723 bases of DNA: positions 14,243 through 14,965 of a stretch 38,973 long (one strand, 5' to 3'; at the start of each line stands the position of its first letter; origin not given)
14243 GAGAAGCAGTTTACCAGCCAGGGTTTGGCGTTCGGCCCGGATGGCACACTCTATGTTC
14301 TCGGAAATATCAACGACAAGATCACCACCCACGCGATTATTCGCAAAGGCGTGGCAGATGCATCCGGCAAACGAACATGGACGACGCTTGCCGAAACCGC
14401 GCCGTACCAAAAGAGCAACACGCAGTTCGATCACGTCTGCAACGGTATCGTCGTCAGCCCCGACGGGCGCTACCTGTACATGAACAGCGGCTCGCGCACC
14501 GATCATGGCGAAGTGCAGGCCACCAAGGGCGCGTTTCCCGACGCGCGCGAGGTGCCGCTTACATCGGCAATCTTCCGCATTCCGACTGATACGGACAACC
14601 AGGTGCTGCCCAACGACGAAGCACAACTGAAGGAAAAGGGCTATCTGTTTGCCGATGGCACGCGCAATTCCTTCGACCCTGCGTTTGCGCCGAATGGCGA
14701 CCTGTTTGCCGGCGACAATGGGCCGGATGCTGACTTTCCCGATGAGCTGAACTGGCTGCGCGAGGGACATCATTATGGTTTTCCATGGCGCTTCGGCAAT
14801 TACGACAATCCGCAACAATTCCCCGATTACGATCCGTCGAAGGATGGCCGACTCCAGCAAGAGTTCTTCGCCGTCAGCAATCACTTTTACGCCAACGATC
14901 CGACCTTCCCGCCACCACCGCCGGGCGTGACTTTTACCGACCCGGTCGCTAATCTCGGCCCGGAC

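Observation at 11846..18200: Divergently organised, atypical MacB/FtsX-type transporter module with a GSDH-like beta-propeller lipoprotein partner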

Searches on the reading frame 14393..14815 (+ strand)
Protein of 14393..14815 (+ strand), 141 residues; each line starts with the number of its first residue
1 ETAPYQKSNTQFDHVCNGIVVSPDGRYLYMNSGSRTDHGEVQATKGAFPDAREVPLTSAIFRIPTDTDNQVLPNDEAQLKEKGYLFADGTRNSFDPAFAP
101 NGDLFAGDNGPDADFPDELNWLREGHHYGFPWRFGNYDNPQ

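Call 95: search_protein_families(library=pfam, proteins=[window:14393-14815:+], max_evalue=0.01)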
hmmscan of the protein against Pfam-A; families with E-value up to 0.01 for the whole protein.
window:14393-14815:+ (141 aa): 2 families
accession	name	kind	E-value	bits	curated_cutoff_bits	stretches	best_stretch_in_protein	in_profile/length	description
PF07995.17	GSDH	-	4.6e-09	36.4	25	1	10-132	110-221/332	Glucose / Sorbosone dehydrogenase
PF07676.18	PD40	-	0.00044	20.6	20.9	0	20-32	15-27/38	WD40-like Beta Propeller Repeat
